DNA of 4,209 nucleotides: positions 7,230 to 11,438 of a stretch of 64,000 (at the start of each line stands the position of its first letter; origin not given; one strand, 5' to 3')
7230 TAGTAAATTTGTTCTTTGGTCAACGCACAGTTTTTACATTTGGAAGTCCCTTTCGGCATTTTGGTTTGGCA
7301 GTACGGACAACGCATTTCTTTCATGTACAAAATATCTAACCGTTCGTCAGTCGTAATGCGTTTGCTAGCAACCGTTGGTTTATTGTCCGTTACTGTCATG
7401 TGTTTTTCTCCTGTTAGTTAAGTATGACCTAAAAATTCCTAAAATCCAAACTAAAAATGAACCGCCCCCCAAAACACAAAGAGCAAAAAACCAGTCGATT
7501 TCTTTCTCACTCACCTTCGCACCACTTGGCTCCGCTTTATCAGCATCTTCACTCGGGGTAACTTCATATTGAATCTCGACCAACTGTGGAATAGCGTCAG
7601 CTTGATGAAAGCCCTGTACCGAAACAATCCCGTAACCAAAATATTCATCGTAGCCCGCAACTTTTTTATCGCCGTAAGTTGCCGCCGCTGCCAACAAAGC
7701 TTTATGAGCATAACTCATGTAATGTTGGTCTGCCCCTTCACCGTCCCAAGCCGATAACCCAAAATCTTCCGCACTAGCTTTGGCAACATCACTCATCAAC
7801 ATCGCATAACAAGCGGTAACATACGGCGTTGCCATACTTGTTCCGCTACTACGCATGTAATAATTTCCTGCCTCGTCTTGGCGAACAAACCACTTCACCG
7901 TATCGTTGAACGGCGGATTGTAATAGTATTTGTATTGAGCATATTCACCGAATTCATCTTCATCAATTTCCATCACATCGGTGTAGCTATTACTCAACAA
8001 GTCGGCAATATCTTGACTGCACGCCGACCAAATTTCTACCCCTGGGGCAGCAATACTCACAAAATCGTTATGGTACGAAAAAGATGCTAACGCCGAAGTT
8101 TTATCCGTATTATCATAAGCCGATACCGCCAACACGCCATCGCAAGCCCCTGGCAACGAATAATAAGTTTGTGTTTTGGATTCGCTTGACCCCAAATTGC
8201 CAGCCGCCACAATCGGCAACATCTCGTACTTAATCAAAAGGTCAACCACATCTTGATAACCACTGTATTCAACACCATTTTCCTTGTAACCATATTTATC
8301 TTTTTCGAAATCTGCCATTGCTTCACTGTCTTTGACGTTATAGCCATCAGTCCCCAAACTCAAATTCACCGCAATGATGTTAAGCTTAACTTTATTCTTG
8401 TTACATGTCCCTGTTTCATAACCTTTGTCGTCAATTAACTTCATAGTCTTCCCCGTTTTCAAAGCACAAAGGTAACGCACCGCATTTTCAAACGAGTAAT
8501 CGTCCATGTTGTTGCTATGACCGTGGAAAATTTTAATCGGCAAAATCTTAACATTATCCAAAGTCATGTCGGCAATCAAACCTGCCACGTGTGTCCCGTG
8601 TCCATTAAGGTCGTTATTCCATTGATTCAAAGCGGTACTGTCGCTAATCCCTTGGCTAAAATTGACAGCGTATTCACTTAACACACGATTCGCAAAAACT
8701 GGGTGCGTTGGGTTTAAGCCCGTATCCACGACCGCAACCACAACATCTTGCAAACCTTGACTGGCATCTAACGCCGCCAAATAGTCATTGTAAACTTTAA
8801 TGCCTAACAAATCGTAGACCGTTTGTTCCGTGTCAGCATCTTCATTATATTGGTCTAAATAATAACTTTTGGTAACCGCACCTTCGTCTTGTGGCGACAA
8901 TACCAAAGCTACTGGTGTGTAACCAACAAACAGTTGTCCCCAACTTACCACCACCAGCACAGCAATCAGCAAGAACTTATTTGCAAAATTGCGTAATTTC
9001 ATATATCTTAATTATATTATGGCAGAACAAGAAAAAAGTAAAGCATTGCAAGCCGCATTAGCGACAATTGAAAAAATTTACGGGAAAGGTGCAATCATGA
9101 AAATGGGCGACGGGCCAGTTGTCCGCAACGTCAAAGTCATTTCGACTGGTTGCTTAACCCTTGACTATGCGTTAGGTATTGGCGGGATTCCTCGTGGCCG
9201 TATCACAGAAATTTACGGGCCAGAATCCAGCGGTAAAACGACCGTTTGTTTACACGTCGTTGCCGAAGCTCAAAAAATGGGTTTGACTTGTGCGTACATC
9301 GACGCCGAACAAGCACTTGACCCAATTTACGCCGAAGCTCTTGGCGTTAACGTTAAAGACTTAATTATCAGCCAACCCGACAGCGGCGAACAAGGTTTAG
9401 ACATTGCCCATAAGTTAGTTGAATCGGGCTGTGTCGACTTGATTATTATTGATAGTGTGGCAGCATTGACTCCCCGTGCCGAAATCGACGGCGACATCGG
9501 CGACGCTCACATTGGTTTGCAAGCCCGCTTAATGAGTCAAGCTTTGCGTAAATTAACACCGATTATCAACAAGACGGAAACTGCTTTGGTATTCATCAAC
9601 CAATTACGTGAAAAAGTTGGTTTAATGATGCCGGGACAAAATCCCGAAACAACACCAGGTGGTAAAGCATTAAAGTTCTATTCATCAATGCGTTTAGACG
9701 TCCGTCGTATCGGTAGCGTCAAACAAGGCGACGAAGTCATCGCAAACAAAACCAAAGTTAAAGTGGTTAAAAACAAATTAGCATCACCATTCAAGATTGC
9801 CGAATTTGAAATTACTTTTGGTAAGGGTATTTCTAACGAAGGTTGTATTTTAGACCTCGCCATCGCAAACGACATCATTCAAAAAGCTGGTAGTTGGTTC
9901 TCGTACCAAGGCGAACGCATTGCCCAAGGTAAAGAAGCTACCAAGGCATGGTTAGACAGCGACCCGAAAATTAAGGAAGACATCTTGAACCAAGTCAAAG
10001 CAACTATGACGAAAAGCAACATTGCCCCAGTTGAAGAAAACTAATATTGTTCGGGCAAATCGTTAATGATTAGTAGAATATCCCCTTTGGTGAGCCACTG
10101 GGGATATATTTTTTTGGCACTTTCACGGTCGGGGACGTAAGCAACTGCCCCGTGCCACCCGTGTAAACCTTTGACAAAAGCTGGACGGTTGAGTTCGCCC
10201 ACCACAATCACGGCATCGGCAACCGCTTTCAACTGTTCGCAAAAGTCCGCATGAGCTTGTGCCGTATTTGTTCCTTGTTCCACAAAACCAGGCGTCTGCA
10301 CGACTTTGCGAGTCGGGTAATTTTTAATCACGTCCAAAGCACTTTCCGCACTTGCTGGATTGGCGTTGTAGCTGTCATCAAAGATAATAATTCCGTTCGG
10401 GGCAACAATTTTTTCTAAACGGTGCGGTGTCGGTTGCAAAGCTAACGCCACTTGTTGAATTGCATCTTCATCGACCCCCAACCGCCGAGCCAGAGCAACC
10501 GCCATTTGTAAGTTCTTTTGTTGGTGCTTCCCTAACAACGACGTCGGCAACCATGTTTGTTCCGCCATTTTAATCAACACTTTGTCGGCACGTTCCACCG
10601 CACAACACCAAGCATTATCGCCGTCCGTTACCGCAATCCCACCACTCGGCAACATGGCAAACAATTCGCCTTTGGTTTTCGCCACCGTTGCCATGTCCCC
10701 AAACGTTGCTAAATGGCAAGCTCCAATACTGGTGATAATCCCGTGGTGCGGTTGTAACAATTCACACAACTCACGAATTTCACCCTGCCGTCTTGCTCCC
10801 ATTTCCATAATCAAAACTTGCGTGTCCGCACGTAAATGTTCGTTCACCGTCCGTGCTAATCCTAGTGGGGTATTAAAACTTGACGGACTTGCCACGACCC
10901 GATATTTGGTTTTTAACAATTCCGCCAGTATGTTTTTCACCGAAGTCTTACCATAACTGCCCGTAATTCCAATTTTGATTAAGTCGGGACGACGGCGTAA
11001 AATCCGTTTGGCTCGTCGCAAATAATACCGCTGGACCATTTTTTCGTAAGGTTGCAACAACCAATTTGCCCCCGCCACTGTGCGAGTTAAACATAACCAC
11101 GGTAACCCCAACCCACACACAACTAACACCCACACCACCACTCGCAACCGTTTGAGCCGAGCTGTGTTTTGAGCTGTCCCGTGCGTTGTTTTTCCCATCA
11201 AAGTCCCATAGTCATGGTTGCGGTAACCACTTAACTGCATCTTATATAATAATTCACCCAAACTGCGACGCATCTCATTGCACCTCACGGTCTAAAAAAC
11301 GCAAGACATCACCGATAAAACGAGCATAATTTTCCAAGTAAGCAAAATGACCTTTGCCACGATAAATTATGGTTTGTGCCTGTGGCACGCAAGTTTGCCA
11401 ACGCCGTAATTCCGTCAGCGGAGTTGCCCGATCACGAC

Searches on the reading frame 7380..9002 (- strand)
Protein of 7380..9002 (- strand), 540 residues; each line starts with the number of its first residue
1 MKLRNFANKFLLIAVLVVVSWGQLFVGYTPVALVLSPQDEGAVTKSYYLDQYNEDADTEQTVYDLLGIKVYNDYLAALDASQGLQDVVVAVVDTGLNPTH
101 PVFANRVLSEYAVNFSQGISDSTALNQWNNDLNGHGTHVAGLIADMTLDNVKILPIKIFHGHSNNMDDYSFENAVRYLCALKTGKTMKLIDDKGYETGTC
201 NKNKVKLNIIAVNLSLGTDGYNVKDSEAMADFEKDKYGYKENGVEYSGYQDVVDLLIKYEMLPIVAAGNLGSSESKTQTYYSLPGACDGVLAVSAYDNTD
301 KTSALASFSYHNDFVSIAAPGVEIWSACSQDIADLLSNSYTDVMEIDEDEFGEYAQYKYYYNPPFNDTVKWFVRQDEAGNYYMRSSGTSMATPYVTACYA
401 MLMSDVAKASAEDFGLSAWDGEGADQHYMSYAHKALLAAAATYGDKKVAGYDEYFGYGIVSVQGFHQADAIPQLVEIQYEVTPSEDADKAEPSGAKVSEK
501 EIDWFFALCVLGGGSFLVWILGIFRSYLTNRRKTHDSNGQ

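Call 20: find_encoding_contigs(protein=window:7380-9002:-, flank=10000, max_places=1)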
Protein window:7380-9002:- (540 aa): 7 contigs read that carry it; 1 place shown.
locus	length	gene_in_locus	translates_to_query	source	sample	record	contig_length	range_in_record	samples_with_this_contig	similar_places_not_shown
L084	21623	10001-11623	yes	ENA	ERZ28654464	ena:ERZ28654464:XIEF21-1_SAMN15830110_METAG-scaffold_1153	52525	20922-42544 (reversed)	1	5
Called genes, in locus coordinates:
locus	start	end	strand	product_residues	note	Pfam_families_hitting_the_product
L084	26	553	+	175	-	-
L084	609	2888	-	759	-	PF00528:BPD_transp_1, PF13416:SBP_bac_8, PF01547:SBP_bac_1 (weak)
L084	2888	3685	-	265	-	PF00528:BPD_transp_1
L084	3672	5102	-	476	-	PF09818:ABC_ATPase (faint), PF00005:ABC_tran, PF13304:AAA_21 (faint), PF08402:TOBE_2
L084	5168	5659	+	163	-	-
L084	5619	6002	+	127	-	PF02367:TsaE, PF13191:AAA_16 (weak)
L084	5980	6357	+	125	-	PF00814:TsaD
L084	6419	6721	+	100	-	-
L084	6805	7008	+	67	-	-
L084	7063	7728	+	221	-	PF00561:Abhydrolase_1, PF12697:Abhydrolase_6, PF12146:Hydrolase_4 (weak), PF00561:Abhydrolase_1 (weak)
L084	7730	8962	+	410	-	PF08245:Mur_ligase_M, PF02875:Mur_ligase_C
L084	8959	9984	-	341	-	PF00154:RecA_N, PF06745:ATPase, PF08423:Rad51, PF21096:RecA_C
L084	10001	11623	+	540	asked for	PF00082:Peptidase_S8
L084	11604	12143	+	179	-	-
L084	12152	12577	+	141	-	PF01451:LMWPc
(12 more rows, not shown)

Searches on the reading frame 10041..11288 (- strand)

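Call 87: search_protein_families(library=ncbifam, proteins=[window:10041-11288:-], max_evalue=0.001)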
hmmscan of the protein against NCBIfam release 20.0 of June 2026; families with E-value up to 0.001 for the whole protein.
window:10041-11288:- (415 aa): 20 families
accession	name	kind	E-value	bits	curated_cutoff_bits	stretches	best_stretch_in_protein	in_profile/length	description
TIGR01143.1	murF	subfamily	8.5e-62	209.4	288.6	2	95-233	66-203/418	UDP-N-acetylmuramoyl-tripeptide--D-alanyl-D-alanine ligase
NF008896.0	PRK11929.1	equivalog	3.6e-49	167.4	1023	2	90-233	591-733/965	bifunctional UDP-N-acetylmuramoyl-L-alanyl-D-glutamate--2,6-diaminopimelate ligase MurE/UDP-N-acetylmuramoyl-tripeptide--D-alanyl-D-alanine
NF008041.0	PRK10773.1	equivalog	8.2e-38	130.3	551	2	105-226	102-222/453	UDP-N-acetylmuramoyl-tripeptide--D-alanyl-D-alanine ligase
NF008897.0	PRK11930.1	equivalog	2.5e-34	118.4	804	2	103-211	107-214/822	bifunctional UDP-N-acetylmuramoyl-tripeptide:D-alanyl-D-alanine ligase/alanine racemase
NF010693.0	PRK14093.1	equivalog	1.7e-31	109.4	544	2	93-228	98-232/479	UDP-N-acetylmuramoylalanyl-D-glutamyl-2,6-diaminopimelate--D-alanyl-D-alanine ligase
TIGR01087.1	murD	equivalog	8e-18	64.7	211.95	1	106-323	107-340/441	UDP-N-acetylmuramoyl-L-alanine--D-glutamate ligase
TIGR01082.1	murC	equivalog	2.8e-14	53.1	335.1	1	239-363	256-380/449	UDP-N-acetylmuramate--L-alanine ligase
NF001124.0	PRK00139.1-2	equivalog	1.1e-13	50.8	476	1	243-407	294-464/500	UDP-N-acetylmuramoyl-L-alanyl-D-glutamate--2,6-diaminopimelate ligase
NF053645.1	pMurC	equivalog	5e-11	42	560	1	105-224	104-223/492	pseudomurein biosynthesis peptide ligase pMurC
NF001126.0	PRK00139.1-4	equivalog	1.3e-09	37.1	373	1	105-231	106-245/486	UDP-N-acetylmuramoyl-L-alanyl-D-glutamate--2,6-diaminopimelate ligase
TIGR01085.1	murE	subfamily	2.3e-09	36.7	257.3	1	231-330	262-361/472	UDP-N-acetylmuramyl-tripeptide synthetase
NF001123.0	PRK00139.1-1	equivalog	6.6e-08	31.6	586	0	244-325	294-374/493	UDP-N-acetylmuramoyl-L-alanyl-D-glutamate--2,6-diaminopimelate ligase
NF033197.0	F430_CfbE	equivalog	1.4e-07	30.8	250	0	94-133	87-129/430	coenzyme F430 synthase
TIGR04012.1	poly_gGlu_PgsB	equivalog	5e-07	28.8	222.7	1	147-367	93-322/380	poly-gamma-glutamate synthase PgsB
NF053646.1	pMurD1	equivalog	5e-07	28.7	610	1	102-198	108-203/465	pseudomurein biosynthesis peptide ligase pMurD1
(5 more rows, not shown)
